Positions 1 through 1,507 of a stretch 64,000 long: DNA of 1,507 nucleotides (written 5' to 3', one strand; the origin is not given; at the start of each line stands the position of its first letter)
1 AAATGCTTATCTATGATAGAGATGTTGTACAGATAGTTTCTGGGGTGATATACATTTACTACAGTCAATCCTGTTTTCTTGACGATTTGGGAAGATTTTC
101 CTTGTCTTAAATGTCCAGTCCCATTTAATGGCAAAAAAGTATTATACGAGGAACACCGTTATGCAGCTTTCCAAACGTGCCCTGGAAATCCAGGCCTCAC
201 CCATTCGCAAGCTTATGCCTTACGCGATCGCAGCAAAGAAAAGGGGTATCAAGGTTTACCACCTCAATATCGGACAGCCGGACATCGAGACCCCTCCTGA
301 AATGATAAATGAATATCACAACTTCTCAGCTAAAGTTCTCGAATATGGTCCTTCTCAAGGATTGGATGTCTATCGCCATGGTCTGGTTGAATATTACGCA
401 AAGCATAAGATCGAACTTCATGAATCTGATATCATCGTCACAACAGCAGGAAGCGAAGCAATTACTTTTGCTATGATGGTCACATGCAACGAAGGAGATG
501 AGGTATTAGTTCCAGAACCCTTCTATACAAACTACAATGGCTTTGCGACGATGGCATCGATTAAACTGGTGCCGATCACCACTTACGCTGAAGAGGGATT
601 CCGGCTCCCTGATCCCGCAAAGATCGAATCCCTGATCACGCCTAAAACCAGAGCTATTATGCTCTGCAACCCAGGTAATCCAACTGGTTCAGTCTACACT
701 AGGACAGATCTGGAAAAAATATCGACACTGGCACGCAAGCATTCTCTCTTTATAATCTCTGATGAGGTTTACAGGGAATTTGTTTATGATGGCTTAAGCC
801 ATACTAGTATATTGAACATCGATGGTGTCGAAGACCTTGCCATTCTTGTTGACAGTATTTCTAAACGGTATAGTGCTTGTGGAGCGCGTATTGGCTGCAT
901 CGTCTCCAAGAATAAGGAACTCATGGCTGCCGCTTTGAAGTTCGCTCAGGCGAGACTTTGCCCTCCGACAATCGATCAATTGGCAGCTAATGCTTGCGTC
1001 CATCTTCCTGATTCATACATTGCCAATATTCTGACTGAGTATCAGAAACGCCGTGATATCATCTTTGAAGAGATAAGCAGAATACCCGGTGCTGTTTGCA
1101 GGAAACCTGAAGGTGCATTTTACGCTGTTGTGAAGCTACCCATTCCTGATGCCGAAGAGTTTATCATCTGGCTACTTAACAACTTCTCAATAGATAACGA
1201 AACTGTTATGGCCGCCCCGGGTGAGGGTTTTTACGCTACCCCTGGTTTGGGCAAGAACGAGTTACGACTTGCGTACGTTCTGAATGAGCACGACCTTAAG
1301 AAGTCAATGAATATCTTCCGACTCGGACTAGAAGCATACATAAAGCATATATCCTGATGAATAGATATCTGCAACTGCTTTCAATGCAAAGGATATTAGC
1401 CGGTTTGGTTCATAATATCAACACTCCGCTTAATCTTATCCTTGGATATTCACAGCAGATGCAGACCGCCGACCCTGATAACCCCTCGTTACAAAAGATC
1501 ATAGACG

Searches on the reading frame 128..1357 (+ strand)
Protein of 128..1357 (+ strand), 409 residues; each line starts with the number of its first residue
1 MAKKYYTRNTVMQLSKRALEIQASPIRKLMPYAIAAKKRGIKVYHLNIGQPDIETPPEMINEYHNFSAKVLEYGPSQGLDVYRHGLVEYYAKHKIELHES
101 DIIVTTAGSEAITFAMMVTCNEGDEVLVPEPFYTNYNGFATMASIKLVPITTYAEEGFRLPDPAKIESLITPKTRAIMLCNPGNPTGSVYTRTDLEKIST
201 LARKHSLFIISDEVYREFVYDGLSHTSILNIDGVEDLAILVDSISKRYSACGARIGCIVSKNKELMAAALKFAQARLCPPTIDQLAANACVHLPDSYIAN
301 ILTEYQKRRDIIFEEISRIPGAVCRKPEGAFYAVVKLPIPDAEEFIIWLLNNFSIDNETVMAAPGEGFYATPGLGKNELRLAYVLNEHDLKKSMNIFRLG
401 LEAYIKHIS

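Call 50: find_encoding_contigs(protein=window:128-1357:+, flank=10000, max_places=1)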
Protein window:128-1357:+ (409 aa): 7 contigs read that carry it; 1 place shown.
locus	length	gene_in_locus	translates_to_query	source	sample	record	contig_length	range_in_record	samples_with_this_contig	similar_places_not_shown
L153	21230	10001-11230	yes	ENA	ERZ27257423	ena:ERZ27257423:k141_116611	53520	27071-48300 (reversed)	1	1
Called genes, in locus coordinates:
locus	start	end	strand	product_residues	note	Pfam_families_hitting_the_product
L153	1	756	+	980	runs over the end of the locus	PF01326:PPDK_N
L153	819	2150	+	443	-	PF02812:ELFV_dehydrog_N, PF00208:ELFV_dehydrog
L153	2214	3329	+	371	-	PF00512:HisKA, PF02518:HATPase_c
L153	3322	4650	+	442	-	PF00072:Response_reg, PF00158:Sigma54_activat, PF14532:Sigma54_activ_2, PF07728:AAA_5, PF25601:AAA_lid_14, PF02954:HTH_8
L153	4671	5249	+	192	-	PF00881:Nitroreductase, PF14512:TM1586_NiRdase (faint)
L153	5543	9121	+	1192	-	PF08126:Propeptide_C25 (faint), PF01364:Peptidase_C25, PF13860:FlgD_ig, PF18962:Por_Secre_tail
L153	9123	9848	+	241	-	PF02146:SIR2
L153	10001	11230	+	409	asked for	PF00155:Aminotran_1_2, PF01041:DegT_DnrJ_EryC1, PF01053:Cys_Met_Meta_PP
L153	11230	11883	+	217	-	PF00512:HisKA (weak)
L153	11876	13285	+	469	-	PF00072:Response_reg, PF00004:AAA (faint), PF00158:Sigma54_activat, PF14532:Sigma54_activ_2, PF07724:AAA_2 (faint), PF07728:AAA_5, PF25601:AAA_lid_14, PF02954:HTH_8 (weak)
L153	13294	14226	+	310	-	PF00528:BPD_transp_1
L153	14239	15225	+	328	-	PF00528:BPD_transp_1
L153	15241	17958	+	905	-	PF11028:TMEM260_N, PF28495:TMEM260_2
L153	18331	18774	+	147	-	-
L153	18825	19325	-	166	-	-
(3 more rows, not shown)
